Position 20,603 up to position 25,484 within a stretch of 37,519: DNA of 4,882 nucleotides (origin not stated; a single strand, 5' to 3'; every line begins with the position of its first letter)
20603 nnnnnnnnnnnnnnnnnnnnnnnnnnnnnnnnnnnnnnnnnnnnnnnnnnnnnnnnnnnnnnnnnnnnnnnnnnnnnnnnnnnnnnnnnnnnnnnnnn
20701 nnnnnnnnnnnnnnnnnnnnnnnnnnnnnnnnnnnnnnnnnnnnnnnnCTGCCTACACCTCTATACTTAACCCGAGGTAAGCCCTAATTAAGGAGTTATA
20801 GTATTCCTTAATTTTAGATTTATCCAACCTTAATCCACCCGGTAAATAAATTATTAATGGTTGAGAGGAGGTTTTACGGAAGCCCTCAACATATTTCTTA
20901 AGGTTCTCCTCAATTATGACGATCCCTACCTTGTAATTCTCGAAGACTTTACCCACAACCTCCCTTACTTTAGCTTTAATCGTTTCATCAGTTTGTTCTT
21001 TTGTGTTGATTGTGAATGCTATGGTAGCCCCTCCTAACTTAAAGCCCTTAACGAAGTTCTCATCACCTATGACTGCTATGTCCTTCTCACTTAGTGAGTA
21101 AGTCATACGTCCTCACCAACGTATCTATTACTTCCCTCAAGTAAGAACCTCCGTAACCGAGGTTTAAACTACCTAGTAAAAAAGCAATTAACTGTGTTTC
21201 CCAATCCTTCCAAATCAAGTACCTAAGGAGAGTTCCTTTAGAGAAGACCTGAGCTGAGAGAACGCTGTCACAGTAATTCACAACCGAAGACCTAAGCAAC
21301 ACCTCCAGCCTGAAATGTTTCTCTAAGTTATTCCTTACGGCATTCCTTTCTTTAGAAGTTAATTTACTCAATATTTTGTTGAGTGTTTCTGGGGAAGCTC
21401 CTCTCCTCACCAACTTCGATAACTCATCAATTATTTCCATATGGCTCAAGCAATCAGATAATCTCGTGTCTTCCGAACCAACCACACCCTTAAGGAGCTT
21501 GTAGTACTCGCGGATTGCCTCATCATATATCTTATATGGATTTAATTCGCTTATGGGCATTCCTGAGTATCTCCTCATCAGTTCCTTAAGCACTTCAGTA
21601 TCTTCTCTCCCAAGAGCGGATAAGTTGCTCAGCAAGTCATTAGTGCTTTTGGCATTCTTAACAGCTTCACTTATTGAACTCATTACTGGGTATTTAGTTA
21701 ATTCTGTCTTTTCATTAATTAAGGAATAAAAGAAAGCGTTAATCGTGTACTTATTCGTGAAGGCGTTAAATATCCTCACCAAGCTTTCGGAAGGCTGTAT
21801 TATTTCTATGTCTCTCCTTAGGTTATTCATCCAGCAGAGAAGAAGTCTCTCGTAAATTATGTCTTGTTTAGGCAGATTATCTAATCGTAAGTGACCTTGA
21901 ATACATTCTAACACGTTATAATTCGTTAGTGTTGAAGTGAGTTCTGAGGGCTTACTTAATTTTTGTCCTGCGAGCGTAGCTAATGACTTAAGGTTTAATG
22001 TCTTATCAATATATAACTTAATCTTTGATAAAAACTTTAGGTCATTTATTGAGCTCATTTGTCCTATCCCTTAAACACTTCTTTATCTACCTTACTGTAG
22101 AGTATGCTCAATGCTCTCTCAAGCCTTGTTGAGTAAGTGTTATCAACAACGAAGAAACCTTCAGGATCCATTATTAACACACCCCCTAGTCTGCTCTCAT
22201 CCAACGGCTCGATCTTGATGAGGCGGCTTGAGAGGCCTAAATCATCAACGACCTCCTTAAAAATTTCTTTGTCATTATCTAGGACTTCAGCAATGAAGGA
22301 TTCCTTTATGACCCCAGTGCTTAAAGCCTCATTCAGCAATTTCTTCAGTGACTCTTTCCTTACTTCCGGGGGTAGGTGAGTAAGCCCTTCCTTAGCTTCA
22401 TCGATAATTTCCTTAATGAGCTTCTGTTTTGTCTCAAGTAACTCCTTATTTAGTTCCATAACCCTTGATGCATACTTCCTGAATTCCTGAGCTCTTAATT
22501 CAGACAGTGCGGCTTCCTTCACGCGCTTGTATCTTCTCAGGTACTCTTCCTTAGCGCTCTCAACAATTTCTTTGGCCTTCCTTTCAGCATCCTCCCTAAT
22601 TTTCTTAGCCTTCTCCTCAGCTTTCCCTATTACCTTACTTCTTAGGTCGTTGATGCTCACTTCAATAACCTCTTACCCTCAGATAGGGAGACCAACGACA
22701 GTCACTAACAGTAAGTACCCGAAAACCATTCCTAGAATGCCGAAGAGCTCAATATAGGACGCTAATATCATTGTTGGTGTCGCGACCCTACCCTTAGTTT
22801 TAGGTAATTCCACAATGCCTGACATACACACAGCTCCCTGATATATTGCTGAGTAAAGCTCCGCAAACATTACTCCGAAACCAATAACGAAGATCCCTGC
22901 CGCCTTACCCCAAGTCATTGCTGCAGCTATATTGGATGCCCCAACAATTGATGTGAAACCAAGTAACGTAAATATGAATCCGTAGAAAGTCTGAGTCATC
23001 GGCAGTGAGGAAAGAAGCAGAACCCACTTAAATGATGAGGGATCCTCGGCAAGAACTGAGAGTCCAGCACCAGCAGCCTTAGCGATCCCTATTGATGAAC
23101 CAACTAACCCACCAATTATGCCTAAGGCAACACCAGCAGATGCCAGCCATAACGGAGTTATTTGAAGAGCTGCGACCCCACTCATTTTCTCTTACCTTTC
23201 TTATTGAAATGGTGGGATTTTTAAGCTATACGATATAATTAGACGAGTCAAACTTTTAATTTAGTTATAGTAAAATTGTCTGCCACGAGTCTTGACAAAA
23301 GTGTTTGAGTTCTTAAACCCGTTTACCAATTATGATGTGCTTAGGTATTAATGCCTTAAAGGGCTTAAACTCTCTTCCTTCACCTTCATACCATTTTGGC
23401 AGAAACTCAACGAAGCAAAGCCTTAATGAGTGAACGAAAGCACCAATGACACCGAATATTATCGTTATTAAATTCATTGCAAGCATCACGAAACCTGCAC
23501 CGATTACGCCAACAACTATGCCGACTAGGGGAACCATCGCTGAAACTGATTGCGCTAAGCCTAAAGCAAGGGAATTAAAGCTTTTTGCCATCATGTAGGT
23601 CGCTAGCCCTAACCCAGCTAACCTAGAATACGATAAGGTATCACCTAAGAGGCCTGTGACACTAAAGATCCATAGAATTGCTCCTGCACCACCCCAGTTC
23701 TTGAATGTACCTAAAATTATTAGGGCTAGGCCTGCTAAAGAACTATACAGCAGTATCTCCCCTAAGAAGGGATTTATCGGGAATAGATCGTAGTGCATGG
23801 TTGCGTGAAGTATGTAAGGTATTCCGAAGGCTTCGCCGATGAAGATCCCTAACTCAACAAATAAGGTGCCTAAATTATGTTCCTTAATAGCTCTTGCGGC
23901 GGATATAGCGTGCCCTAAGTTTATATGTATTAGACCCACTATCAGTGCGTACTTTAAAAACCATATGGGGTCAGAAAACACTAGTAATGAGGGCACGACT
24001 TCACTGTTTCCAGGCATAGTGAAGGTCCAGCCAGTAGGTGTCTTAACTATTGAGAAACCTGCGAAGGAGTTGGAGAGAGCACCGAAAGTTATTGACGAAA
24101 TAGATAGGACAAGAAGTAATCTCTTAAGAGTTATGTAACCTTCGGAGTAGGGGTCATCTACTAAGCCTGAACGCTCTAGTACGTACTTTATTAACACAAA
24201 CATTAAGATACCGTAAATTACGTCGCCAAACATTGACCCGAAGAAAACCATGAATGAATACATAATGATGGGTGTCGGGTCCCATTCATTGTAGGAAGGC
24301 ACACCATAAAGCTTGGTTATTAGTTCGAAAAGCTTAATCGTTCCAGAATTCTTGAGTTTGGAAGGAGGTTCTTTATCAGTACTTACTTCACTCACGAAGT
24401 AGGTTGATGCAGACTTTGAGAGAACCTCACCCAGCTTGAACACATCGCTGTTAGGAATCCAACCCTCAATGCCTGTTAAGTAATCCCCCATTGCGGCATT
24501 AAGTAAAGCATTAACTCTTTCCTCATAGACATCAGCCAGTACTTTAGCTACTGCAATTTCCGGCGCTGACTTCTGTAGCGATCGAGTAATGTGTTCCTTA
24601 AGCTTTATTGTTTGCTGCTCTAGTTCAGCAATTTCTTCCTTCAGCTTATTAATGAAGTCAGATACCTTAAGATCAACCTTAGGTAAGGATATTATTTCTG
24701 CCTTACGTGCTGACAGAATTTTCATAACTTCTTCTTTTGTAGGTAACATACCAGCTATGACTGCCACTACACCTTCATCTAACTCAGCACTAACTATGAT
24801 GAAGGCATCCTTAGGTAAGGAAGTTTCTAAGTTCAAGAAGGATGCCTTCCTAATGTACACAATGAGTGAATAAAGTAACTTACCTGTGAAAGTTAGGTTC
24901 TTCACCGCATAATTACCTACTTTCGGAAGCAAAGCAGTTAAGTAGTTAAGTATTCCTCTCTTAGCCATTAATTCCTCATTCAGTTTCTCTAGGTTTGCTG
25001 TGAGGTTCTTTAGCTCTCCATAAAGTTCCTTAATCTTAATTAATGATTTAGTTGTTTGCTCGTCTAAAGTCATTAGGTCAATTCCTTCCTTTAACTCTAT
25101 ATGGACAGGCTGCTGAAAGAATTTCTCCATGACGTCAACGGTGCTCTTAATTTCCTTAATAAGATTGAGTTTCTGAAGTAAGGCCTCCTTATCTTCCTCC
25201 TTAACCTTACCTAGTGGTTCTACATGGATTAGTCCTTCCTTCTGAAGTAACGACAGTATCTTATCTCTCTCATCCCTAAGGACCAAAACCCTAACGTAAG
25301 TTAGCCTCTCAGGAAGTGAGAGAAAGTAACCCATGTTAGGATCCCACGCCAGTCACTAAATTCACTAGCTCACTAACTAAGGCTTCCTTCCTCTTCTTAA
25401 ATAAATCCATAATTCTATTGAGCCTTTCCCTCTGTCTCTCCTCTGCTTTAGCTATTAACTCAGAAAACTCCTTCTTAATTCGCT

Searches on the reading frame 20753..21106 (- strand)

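Call 36: search_protein_families(library=pfam, proteins=[window:20753-21106:-], max_evalue=0.001)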
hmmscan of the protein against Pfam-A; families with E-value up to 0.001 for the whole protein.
window:20753-21106:- (117 aa): 1 family
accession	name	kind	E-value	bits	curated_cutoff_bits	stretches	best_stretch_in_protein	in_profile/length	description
PF01990.22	ATP-synt_F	-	1.4e-09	38.6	23.5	1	10-90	1-75/91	ATP synthase (F/14-kDa) subunit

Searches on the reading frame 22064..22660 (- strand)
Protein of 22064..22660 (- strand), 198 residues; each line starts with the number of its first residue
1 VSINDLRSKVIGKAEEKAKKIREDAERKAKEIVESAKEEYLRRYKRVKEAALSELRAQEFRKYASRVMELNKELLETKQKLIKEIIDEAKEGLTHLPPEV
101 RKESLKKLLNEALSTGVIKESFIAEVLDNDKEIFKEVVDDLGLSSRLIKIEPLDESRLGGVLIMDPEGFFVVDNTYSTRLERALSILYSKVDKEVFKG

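Call 36: search_protein_families(library=pfam, proteins=[window:22064-22660:-], max_evalue=0.001)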
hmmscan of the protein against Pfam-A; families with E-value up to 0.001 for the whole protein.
window:22064-22660:- (198 aa): 1 family
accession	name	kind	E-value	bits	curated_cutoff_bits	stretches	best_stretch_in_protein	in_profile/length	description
PF01991.23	vATP-synt_E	-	3.3e-17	63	24.2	1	13-196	5-199/199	ATP synthase (E/31 kDa) subunit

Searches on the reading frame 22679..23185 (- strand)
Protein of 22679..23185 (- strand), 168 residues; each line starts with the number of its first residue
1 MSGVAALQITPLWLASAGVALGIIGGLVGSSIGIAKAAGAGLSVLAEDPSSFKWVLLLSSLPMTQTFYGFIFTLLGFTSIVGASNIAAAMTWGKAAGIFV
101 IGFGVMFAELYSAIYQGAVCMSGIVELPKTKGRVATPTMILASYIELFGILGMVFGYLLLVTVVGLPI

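Call 36: search_protein_families(library=pfam, proteins=[window:22679-23185:-], max_evalue=0.001)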
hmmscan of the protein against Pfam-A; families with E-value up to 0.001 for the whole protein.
window:22679-23185:- (168 aa): 1 family
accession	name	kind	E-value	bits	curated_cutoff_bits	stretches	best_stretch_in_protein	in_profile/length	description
PF00137.26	ATP-synt_C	-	1e-13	51.7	24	2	18-75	2-59/60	ATP synthase subunit C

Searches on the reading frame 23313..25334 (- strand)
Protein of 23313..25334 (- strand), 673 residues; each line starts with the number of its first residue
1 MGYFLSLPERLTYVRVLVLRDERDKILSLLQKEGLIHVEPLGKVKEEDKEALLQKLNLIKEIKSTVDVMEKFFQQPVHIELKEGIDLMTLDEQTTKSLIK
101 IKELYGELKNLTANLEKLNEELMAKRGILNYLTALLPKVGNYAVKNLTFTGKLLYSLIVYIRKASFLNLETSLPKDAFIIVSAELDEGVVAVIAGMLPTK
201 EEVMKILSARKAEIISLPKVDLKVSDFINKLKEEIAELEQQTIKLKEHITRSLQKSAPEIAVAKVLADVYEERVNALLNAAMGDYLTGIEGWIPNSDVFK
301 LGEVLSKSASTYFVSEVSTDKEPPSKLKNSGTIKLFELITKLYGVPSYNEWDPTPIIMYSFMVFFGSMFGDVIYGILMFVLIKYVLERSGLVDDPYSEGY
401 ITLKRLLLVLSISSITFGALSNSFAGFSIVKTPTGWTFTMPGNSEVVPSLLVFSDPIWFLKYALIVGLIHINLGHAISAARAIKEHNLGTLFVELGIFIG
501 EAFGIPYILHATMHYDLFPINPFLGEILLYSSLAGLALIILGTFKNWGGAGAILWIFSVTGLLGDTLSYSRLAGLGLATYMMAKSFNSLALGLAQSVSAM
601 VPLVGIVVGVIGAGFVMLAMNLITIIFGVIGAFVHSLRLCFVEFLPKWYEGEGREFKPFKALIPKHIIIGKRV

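Call 36: search_protein_families(library=pfam, proteins=[window:23313-25334:-], max_evalue=0.001)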
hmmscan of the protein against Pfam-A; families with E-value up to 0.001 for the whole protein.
window:23313-25334:- (673 aa): 1 family
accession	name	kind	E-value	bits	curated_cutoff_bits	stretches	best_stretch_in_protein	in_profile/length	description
PF01496.24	V_ATPase_I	-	2.3e-35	122.2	30.7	2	182-439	202-471/815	V-type ATPase 116kDa subunit family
